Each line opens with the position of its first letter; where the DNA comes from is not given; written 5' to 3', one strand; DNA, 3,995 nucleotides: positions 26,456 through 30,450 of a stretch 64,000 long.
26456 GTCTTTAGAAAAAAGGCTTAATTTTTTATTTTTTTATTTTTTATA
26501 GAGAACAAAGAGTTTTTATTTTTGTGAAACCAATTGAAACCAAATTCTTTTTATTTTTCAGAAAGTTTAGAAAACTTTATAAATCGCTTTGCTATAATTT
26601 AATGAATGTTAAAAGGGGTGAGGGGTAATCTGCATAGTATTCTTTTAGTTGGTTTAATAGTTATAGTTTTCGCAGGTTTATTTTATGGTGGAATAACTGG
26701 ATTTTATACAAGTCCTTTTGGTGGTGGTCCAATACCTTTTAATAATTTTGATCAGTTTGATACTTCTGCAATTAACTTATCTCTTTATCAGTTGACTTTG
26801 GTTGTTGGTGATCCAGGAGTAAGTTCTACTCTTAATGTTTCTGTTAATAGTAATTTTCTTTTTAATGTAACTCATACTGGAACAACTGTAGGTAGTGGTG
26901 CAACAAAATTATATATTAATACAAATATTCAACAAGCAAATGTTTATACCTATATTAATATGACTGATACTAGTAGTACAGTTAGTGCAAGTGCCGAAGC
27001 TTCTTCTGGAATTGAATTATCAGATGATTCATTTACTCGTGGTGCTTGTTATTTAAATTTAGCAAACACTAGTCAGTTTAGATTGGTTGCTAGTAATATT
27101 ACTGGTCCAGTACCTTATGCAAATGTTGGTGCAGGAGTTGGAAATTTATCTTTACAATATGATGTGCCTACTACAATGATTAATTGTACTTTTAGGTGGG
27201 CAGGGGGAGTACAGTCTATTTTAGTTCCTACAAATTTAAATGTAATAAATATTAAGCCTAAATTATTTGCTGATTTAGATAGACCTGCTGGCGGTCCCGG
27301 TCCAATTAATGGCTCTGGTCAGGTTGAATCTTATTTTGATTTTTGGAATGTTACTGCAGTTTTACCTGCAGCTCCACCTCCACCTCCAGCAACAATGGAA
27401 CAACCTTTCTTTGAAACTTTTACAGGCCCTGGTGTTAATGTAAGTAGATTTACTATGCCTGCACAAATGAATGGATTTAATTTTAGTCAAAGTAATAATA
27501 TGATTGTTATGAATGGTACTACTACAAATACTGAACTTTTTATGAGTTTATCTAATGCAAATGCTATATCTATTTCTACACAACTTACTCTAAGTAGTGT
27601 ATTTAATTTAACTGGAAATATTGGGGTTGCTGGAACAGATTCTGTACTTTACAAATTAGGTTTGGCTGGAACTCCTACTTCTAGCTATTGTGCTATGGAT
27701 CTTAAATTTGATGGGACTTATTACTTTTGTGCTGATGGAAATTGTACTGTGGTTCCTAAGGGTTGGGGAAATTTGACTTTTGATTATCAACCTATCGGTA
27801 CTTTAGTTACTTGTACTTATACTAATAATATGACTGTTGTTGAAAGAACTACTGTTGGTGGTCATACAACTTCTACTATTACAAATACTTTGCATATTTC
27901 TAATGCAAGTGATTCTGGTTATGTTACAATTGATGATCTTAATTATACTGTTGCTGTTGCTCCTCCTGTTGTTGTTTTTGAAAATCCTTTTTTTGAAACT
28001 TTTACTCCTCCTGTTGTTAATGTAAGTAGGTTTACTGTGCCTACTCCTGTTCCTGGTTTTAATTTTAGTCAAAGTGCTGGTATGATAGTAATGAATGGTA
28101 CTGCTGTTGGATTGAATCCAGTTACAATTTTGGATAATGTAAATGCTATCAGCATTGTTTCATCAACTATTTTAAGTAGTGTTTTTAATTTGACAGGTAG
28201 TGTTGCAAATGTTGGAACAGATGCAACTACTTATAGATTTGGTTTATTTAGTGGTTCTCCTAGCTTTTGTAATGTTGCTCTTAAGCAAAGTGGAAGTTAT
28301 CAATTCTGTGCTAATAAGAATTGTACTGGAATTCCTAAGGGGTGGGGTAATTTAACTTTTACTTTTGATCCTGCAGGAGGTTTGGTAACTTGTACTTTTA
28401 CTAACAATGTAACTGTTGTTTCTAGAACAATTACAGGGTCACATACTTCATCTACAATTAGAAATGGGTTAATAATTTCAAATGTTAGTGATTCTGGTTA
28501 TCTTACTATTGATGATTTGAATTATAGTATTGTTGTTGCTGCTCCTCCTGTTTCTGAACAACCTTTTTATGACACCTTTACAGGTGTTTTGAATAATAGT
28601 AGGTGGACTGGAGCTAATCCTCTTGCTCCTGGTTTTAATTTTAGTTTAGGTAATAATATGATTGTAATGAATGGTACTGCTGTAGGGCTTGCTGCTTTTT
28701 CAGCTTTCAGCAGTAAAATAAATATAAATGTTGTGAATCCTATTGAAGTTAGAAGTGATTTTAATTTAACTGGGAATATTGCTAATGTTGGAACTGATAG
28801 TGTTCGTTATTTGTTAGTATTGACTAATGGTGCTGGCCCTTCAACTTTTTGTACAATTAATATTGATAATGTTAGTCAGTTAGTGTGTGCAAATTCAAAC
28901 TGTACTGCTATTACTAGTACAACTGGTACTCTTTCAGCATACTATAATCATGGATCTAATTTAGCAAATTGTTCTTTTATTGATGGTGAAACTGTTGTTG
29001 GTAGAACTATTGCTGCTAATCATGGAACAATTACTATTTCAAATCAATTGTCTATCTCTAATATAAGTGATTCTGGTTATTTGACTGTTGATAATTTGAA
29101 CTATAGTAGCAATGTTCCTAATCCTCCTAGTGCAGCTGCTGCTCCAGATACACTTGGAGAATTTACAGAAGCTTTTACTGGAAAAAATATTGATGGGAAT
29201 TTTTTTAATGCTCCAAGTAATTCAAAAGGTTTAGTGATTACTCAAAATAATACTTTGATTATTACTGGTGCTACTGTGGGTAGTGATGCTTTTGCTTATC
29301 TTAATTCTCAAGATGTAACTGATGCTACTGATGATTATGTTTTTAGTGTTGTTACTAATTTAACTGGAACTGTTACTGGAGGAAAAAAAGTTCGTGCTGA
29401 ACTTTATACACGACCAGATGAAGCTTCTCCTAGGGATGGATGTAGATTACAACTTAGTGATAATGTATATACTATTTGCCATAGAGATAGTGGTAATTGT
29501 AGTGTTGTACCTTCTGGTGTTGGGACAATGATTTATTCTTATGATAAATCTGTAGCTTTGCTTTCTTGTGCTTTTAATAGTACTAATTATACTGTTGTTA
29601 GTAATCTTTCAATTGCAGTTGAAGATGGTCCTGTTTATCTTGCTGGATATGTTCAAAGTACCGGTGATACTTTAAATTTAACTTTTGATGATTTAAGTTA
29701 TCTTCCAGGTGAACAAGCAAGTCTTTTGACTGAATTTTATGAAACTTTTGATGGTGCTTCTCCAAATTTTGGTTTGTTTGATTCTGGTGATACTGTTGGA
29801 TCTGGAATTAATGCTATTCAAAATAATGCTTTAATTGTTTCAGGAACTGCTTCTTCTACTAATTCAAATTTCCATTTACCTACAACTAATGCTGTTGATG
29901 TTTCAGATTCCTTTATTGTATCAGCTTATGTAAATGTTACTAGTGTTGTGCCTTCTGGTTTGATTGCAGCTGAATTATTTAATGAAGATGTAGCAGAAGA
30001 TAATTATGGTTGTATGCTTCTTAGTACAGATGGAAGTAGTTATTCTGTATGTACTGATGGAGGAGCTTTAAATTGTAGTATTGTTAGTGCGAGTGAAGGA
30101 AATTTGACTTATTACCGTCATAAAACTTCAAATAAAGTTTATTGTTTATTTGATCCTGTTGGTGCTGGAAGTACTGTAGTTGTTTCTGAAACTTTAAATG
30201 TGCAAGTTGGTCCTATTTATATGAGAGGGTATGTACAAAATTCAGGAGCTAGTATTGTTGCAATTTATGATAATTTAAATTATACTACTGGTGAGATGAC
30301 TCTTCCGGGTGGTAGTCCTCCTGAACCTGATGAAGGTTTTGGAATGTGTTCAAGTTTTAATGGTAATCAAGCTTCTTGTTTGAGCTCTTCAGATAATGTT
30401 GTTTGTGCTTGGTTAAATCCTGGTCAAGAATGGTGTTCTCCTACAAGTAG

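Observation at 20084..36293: Three consecutive surface proteins sharing a C-terminal module of poly-Glu stretch, QRV(A/S)EF and a TM helix, with a basic tail on the second: a possible novel anchoring or sorting signal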

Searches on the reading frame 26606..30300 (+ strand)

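Call 68: search_protein_families(library=pfam, proteins=[window:26606-30300:+], max_evalue=1)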
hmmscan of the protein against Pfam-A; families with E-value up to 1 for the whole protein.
window:26606-30300:+ (1231 aa): 1 family
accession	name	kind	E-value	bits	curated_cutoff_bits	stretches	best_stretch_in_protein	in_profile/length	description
PF12265.14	CAF1C_H4-bd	-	0.043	14.5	22.7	0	580-628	24-66/69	Histone-binding protein RBBP4 or subunit C of CAF1 complex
